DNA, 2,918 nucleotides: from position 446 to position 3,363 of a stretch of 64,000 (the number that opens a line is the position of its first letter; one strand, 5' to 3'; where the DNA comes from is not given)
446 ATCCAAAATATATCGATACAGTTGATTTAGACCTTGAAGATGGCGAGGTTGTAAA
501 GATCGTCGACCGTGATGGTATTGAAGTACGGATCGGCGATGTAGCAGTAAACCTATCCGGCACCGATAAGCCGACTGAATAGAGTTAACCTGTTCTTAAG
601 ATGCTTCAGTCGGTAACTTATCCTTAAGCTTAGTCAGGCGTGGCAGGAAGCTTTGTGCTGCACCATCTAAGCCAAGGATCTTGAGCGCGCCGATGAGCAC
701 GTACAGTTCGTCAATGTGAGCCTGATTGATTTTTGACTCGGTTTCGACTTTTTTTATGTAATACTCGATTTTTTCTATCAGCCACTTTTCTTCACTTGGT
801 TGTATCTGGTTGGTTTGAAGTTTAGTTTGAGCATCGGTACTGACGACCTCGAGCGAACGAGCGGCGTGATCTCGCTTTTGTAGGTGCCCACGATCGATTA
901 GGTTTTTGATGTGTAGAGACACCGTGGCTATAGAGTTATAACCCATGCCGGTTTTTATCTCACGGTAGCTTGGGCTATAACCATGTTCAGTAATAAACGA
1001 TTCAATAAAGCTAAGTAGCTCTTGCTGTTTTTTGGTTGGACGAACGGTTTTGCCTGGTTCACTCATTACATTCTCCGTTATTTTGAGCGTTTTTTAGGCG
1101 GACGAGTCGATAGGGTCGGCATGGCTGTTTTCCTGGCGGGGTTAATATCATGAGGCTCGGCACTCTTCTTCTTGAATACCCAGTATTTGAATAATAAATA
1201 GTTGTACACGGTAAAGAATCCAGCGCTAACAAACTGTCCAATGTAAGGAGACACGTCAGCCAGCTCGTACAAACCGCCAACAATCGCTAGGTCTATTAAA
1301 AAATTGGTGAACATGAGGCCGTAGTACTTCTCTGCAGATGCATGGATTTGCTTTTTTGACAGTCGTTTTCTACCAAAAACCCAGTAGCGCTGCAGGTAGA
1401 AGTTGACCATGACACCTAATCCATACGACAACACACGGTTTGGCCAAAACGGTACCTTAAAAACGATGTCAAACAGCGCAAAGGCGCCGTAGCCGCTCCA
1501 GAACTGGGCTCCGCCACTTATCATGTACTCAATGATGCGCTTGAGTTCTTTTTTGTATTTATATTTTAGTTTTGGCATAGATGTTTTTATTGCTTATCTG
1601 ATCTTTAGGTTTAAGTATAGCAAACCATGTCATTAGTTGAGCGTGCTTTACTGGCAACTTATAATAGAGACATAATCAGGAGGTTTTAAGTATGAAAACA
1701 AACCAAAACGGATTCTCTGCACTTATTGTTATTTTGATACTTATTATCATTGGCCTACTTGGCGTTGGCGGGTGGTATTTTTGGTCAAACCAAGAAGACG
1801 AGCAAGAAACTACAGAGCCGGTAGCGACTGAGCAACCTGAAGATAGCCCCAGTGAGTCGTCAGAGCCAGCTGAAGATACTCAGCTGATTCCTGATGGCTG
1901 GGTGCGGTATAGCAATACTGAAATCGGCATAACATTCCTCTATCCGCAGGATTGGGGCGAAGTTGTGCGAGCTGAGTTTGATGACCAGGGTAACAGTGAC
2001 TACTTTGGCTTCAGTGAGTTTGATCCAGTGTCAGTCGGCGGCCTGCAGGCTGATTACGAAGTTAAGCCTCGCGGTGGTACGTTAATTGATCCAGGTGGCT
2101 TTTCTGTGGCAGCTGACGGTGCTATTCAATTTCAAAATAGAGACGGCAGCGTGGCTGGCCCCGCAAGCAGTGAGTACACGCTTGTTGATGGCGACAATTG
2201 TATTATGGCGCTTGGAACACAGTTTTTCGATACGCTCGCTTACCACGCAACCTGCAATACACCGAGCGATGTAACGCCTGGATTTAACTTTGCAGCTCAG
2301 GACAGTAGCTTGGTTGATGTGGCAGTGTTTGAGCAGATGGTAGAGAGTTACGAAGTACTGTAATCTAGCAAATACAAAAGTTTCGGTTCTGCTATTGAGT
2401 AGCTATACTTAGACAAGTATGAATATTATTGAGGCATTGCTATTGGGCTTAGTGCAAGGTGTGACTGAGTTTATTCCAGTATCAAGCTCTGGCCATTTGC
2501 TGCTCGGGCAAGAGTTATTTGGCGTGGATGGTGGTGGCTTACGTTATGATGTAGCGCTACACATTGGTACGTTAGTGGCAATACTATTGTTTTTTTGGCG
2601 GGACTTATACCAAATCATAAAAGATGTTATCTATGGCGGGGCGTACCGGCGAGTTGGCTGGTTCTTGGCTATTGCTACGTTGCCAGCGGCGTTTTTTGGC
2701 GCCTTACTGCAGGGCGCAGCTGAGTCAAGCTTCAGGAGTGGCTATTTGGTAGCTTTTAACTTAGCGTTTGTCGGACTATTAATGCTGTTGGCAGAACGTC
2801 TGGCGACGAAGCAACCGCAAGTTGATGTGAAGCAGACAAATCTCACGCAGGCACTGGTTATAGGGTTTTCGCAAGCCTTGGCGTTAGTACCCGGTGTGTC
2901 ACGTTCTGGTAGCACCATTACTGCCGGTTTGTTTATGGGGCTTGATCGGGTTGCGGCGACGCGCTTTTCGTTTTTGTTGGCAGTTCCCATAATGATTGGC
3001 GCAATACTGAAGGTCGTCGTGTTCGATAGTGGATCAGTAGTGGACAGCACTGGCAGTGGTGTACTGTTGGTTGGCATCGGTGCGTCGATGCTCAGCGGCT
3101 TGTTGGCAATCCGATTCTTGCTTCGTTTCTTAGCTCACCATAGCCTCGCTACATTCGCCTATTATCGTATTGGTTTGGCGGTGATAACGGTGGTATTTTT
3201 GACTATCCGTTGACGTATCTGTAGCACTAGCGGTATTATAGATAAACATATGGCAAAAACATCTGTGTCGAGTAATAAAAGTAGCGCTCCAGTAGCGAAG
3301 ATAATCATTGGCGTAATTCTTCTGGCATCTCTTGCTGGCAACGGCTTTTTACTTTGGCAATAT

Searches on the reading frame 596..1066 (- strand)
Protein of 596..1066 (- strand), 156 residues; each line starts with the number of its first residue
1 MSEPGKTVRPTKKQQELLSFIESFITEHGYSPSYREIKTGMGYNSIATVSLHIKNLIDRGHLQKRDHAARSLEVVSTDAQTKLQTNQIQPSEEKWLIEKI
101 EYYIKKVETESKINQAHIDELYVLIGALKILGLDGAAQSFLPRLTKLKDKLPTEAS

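Call 71: search_protein_families(library=pfam, proteins=[window:596-1066:-], max_evalue=0.001)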
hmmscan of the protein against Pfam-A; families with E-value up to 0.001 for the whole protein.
window:596-1066:- (156 aa): 1 family
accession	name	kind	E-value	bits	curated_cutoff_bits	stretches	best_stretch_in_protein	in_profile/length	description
PF01726.22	LexA_DNA_bind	-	2.4e-14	53.3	23.7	1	11-70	5-64/65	LexA DNA binding domain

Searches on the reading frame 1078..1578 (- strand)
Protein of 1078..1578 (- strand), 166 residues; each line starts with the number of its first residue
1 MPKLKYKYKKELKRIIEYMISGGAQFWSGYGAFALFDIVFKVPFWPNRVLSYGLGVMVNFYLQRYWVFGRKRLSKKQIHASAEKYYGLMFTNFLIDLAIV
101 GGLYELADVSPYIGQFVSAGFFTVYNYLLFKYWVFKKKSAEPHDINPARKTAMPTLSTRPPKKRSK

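Call 71: search_protein_families(library=pfam, proteins=[window:1078-1578:-], max_evalue=0.001)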
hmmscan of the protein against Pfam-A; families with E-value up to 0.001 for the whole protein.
window:1078-1578:- (166 aa): 1 family
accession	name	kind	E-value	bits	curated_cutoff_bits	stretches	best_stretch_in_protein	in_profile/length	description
PF04138.20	GtrA_DPMS_TM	-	3.8e-17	63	26.1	1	18-135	2-117/117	GtrA/DPMS, transmembrane domain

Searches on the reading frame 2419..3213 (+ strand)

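Call 5: search_protein_families(library=pfam, proteins=[window:2419-3213:+], max_evalue=0.1)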
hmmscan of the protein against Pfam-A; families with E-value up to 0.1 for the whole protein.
window:2419-3213:+ (264 aa): 1 family
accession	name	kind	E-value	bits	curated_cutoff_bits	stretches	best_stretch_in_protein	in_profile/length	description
PF02673.24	BacA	-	1.8e-73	247.9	33.4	1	6-256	1-257/257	Bacitracin resistance protein BacA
